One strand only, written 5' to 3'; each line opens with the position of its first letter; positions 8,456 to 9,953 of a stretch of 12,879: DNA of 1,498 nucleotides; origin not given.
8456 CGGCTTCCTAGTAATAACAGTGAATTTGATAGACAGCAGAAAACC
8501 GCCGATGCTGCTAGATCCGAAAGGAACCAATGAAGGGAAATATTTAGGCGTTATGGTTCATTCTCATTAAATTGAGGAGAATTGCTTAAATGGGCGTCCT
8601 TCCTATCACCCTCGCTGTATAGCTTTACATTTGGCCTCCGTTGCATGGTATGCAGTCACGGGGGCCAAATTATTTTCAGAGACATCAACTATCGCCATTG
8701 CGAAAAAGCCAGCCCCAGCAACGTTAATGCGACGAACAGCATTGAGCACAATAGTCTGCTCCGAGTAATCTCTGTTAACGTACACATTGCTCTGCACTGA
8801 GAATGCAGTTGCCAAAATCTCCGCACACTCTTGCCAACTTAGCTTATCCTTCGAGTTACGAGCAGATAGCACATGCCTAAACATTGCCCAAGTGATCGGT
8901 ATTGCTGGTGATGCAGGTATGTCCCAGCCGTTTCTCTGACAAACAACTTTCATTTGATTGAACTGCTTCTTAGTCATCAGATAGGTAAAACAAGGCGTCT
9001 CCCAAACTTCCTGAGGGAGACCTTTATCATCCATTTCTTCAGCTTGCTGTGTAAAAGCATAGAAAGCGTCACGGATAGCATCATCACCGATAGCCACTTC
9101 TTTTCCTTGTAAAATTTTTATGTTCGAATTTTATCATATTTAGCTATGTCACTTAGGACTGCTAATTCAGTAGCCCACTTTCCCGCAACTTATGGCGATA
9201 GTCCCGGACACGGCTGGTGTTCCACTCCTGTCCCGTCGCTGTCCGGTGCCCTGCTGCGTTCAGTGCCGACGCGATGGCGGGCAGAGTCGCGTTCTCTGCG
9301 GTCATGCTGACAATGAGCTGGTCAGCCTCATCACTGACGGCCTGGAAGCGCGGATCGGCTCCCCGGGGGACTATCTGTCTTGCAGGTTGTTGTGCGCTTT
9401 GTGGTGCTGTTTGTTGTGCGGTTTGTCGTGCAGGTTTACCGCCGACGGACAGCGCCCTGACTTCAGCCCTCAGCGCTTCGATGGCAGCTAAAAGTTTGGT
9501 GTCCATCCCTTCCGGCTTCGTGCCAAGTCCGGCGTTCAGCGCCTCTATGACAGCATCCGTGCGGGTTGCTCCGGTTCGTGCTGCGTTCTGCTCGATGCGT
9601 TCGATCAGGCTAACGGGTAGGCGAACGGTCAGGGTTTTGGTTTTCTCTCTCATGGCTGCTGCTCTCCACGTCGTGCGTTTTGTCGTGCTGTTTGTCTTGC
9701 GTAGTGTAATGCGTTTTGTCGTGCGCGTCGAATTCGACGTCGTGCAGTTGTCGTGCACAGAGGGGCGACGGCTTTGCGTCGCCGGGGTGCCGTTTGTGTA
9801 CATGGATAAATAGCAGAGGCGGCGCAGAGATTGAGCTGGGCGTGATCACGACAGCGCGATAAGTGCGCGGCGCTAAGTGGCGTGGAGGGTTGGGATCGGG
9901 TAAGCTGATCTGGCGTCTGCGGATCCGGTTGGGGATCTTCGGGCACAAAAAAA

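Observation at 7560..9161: AT-rich two-gene cargo island inserted between the primase and helicase/ori modules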

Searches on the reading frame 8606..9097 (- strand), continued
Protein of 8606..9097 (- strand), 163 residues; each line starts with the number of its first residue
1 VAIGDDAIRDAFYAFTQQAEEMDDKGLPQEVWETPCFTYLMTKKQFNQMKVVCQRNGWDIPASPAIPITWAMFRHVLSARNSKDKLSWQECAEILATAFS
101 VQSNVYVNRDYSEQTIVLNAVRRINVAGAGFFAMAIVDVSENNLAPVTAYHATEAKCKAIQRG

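Call 96: search_protein_families(library=pfam, alignment_id=A5, max_evalue=1)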
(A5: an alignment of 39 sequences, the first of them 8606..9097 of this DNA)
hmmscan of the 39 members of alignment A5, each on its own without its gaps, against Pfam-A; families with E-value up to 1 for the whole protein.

A. member 1, window:8606-9097:- (163 aa): 0 families

B. families by the number of members that match (of 39 scanned): 19 families
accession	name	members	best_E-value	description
PF11994.14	DUF3489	2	0.0031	Protein of unknown function (DUF3489)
PF18812.6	PBECR3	2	0.02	phage-Barnase-EndoU-ColicinE5/D-RelE like nuclease3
PF13088.12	BNR_2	1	0.018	BNR repeat-like domain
PF19614.4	DUF6119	1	0.018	Family of unknown function (DUF6119)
PF07643.16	DUF1598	1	0.021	Protein of unknown function (DUF1598)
PF05709.17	Sipho_tail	1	0.023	Phage tail protein RIFT-related domain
PF06750.18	A24_N_bact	1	0.025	Bacterial Peptidase A24 N-terminal domain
PF18065.6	PatG_C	1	0.06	PatG C-terminal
PF12971.12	NAGLU_N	1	0.074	Alpha-N-acetylglucosaminidase (NAGLU) N-terminal domain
PF14504.11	CAP_assoc_N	1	0.087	CAP-associated N-terminal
PF18798.6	LPD3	1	0.11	Large polyvalent protein-associated domain 3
PF21852.1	DUF6911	1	0.12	Family of unknown function (DUF6911)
PF08166.18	PELP1_HEAT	1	0.14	PELP1, middle domain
PF16725.10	Nucleolin_bd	1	0.15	Nucleolin binding domain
PF17247.7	DUF5316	1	0.16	Family of unknown function (DUF5316)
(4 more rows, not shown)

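Call 109: find_related_loci(query=A2, collection=metagenome_contigs, flank=1500)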
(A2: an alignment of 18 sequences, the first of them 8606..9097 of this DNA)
Query A2 (163 aa) in metagenome_contigs; peptide patterns used: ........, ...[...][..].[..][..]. (x = any residue, [..] = any of these).
119 stretches matched a pattern; 33 encode a relative of the query (tblastn E <= 1e-3); 33 distinct loci.
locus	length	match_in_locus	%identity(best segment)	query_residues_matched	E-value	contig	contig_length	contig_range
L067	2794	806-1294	99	1-163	1e-113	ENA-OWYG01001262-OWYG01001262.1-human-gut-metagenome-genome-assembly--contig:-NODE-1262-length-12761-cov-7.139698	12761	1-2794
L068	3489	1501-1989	99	1-163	5e-112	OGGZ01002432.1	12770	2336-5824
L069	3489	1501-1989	97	1-163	8e-110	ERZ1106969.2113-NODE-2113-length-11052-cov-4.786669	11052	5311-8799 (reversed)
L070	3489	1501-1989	97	1-163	8e-110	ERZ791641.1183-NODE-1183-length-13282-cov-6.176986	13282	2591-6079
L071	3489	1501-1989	96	1-163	2e-108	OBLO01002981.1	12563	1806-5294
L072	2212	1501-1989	94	1-163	8e-110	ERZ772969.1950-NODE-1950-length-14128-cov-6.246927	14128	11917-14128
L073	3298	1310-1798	85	1-163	8e-99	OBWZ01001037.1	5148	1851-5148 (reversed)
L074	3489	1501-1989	85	1-163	2e-98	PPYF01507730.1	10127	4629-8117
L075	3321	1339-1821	79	1-161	9e-91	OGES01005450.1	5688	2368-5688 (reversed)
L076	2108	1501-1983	78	1-161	3e-91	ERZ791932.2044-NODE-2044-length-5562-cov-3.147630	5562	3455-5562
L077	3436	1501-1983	78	1-161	8e-90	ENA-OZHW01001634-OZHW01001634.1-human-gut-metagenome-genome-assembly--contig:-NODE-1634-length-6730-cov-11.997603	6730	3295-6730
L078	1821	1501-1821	93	1-107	3e-70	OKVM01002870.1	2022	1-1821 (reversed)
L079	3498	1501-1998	46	1-162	4e-47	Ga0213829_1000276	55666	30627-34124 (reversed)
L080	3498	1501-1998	43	1-162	1e-44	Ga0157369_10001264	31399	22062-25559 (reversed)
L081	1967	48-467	49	25-162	5e-44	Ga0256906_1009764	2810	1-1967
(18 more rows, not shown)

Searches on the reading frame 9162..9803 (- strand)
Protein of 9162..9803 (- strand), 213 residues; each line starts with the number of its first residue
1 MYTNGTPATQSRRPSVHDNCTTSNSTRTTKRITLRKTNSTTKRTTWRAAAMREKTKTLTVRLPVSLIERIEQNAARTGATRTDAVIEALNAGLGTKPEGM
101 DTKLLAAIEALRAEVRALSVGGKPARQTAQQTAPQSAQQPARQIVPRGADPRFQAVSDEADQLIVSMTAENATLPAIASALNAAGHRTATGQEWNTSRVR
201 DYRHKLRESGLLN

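Call 5: search_protein_families(library=pfam, proteins=[window:9162-9803:-], max_evalue=0.01)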
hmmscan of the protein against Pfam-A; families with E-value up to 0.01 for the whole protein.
window:9162-9803:- (213 aa): 4 families
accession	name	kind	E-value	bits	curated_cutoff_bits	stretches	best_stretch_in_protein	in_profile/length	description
PF20552.4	HTH_62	-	1.9e-05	25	27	1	161-200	25-64/72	Recombinase-like helix-turn-helix domain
PF01402.27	RHH_1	-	0.00011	22.5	20.5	1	58-91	2-35/39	Ribbon-helix-helix protein, copG family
PF12441.14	CopG_antitoxin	-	0.002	19.3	28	1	47-79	34-66/79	CopG antitoxin of type II toxin-antitoxin system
PF07508.19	Recombinase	-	0.0021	18.7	21.1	1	162-201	8-47/102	Recombinase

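Call 14: search_protein_families(library=padloc, proteins=[window:9162-9803:-], max_evalue=0.1)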
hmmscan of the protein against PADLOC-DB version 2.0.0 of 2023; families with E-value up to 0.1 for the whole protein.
window:9162-9803:- (213 aa): 0 families

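Call 15: search_protein_families(library=ncbifam, proteins=[window:9162-9803:-], max_evalue=0.1)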
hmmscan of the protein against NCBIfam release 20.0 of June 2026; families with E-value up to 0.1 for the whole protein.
window:9162-9803:- (213 aa): 4 families
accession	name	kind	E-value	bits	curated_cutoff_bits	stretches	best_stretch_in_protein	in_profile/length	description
NF041551.1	YlcI_YnfO_N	subfamily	8.2e-06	25.8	30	1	54-91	1-37/42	YlcI/YnfO family protein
NF047399.1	BrnA_antitoxin_add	equivalog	0.0011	19.1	60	1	50-83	27-60/70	type II toxin-antitoxin system BrnA family antitoxin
NF041390.1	TadE_Rv3655c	subfamily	0.008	16.7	40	1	104-178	17-90/101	TadE family type IV pilus minor pilin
NF048017.1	antitoxin_RelB_like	equivalog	0.0093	16.2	50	1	61-93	1-33/70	type II toxin-antitoxin system RelB family antitoxin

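Call 16: search_protein_families(library=phrogs, proteins=[window:9162-9803:-], max_evalue=0.1)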
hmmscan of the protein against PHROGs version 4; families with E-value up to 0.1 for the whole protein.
window:9162-9803:- (213 aa): 7 families
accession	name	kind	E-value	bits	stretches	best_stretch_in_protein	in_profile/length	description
phrog_4738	-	transcription regulation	0.00033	21.3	1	48-94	7-54/59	transcriptional repressor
phrog_582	-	transcription regulation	0.00074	20.8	1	46-91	48-93/105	Arc-like repressor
phrog_876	-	transcription regulation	0.0011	19.5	1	34-91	44-103/239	transcriptional repressor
phrog_497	-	moron, auxiliary metabolic gene and host takeover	0.003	18.1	1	51-118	98-145/342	toxin-antitoxin system HicB-like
phrog_949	-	unknown function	0.0078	17.1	1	52-90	7-46/61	-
phrog_7325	-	transcription regulation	0.011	16.9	1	33-94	35-95/151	CopG-like transcriptional repressor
phrog_95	-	integration and excision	0.026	14.1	1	163-201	268-306/651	integrase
